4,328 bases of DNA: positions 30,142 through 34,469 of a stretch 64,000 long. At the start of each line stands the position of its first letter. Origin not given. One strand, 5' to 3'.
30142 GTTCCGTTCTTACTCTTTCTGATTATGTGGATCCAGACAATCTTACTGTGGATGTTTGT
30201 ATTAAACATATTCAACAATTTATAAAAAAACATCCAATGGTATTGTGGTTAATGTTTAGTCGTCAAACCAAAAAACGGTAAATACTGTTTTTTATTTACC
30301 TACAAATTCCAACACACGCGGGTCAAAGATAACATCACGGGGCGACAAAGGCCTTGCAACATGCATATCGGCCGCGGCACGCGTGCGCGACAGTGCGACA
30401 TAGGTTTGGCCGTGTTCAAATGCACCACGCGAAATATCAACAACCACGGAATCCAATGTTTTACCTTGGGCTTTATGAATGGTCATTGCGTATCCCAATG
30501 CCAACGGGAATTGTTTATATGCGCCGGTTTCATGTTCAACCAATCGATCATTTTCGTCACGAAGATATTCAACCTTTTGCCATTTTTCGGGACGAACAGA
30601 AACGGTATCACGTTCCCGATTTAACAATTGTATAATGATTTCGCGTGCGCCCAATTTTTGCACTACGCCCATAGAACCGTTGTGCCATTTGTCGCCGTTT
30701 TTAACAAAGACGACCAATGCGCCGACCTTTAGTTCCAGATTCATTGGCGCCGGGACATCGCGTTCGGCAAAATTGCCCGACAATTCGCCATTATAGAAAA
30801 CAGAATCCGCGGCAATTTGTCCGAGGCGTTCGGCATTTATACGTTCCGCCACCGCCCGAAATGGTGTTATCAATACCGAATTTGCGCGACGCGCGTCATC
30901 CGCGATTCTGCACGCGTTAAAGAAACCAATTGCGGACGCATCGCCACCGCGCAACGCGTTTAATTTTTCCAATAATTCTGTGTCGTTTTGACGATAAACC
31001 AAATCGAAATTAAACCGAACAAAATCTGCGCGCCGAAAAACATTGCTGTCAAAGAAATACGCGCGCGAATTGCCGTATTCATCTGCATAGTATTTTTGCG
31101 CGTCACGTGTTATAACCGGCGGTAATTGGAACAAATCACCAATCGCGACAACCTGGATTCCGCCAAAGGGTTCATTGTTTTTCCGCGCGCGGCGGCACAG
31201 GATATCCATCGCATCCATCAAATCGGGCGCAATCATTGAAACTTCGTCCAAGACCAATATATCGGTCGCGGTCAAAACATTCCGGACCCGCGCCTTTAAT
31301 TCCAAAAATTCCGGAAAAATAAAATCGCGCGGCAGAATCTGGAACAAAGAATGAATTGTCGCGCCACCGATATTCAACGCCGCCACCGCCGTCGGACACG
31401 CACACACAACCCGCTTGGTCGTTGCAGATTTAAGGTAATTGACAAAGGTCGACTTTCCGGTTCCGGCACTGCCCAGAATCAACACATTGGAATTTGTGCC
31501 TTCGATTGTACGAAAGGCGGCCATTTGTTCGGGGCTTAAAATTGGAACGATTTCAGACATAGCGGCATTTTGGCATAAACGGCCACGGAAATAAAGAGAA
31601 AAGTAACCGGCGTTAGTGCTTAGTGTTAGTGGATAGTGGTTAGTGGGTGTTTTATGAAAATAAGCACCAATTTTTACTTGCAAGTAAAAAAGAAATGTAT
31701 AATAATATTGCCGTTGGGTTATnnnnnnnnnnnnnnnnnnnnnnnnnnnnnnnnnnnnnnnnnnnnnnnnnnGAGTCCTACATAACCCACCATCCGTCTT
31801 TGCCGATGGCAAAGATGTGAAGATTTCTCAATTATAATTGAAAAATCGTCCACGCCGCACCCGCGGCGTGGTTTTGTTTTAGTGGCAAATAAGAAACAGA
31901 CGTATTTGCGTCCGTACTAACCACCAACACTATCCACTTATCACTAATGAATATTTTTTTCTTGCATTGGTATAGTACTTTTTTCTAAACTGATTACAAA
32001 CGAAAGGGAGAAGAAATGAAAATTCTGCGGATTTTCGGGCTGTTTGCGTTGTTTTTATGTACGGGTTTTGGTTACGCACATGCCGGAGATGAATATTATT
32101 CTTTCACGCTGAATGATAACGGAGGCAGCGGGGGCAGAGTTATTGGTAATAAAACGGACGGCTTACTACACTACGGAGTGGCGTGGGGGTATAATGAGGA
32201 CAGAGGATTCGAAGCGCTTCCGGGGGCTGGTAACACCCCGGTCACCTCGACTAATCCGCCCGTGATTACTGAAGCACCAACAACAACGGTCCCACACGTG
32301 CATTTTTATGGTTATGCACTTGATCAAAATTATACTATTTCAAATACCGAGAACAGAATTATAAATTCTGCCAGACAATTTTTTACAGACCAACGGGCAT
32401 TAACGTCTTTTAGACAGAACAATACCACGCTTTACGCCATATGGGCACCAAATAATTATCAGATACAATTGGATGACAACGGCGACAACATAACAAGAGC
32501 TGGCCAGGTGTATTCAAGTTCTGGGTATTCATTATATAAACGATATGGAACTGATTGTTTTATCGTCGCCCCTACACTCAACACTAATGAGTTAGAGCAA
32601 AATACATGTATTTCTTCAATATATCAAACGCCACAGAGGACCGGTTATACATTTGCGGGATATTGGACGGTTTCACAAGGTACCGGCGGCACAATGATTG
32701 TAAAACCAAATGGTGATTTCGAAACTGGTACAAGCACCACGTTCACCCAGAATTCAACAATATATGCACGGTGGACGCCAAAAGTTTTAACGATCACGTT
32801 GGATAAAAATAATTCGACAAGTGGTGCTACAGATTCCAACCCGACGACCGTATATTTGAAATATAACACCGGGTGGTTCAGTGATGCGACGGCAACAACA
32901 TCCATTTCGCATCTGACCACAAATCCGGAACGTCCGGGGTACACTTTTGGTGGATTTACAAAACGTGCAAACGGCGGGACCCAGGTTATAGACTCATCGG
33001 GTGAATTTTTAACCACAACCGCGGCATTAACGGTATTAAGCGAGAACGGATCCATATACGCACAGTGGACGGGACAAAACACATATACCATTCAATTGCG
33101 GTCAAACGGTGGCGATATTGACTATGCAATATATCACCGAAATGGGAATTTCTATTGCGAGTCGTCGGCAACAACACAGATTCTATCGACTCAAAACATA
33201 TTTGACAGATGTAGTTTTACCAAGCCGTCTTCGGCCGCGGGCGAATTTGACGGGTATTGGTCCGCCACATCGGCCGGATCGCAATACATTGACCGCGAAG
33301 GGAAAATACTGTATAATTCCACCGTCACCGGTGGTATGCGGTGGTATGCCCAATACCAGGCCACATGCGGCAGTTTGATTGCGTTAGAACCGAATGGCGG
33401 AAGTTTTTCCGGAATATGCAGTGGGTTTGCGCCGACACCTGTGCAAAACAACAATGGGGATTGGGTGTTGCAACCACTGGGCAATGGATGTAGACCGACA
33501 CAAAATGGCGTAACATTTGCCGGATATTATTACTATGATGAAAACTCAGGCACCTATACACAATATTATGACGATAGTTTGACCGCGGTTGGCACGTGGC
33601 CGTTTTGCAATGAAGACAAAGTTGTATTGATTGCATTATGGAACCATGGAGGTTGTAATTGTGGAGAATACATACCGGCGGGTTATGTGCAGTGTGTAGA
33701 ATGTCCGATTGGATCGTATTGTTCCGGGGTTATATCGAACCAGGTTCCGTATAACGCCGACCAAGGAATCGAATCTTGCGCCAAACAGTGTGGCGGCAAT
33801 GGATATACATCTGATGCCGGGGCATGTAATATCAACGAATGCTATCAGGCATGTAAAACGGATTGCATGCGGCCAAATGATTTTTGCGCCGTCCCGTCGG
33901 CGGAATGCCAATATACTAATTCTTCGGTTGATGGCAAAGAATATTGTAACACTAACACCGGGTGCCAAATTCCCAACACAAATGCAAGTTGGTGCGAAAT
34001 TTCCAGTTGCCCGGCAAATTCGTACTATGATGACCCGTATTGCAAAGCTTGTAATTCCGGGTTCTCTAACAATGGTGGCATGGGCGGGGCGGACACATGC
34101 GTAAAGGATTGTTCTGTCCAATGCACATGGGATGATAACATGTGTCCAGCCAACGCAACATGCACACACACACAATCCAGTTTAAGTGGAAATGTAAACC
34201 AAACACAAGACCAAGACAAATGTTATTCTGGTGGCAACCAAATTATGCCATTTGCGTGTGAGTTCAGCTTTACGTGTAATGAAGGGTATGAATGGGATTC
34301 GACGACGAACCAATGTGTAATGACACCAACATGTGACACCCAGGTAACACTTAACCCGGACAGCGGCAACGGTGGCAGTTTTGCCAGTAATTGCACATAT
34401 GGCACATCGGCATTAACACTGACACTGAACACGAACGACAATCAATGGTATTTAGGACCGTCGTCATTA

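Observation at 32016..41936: A 3306-aa secreted protein mixes Listeria-Bacteroides repeats with eukaryote-like Cys-rich repeats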

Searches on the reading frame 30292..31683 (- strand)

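Call 9: search_protein_families(library=pfam, proteins=[window:30292-31683:-], max_evalue=0.001)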
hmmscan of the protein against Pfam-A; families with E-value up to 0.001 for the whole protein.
window:30292-31683:- (463 aa): 8 families
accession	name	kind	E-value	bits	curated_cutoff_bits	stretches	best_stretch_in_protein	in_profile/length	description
PF05970.20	PIF1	-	1.7e-24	87.1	25.9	1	49-197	2-162/223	PIF1-like helicase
PF13604.12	AAA_30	-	1.3e-13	51.6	27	1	49-192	2-133/191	AAA domain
PF13245.12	AAA_19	-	7.4e-11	42.8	25.1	1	63-190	10-132/134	AAA domain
PF02689.20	Herpes_Helicase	-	3.8e-08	32.3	27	1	398-442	731-776/808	Helicase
PF13191.12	AAA_16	-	1.9e-05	25.7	32.6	1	57-127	16-83/167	AAA ATPase domain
PF13538.12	UvrD_C_2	-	3.4e-05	24.1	27.4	1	397-436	2-47/52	UvrD-like helicase C-terminal domain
PF01443.25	Viral_helicase1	-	0.00013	22.3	21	0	379-435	161-221/228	Viral superfamily 1 RNA helicase core domain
PF07728.20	AAA_5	-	0.00024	21.6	22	0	66-162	1-90/139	AAA domain (dynein-related subfamily)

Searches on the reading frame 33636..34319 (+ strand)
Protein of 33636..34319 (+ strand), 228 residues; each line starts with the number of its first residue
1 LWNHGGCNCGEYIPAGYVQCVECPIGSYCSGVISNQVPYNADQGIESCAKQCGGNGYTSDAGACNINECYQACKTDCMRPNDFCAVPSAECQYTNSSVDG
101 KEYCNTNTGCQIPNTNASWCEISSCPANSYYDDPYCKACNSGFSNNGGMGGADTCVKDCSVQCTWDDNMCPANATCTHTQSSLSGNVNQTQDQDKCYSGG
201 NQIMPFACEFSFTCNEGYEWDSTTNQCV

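Call 17: search_protein_families(library=pfam, proteins=[window:33636-34319:+], max_evalue=10)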
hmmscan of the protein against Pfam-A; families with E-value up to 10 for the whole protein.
window:33636-34319:+ (228 aa): 3 families
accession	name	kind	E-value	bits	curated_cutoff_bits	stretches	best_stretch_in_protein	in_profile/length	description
PF07699.19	Ephrin_rec_like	-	0.0047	17.1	23.1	1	10-69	1-48/48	Tyrosine-protein kinase ephrin type A/B receptor-like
PF22924.1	ACOX_C_alpha1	-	0.018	15.3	27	1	40-72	117-149/169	Acyl-CoA oxidase, C-alpha1 domain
PF08953.17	DUF1899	-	7.9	6.8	20.7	1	152-174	18-41/66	Domain of unknown function (DUF1899)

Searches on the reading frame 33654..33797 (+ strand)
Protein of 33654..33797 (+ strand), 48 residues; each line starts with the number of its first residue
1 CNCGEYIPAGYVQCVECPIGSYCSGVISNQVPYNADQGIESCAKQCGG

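Call 44: search_protein_families(library=pfam, proteins=[window:33654-33797:+], max_evalue=10)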
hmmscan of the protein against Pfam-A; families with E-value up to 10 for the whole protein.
seq(48 aa): 2 families
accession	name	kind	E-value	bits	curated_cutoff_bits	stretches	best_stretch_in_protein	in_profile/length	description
PF07699.19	Ephrin_rec_like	-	0.0077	16.4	23.1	1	4-24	1-21/48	Tyrosine-protein kinase ephrin type A/B receptor-like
PF24634.1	DUF7631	-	0.011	16.6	27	1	13-29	5-21/50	Domain of unknown function (DUF7631)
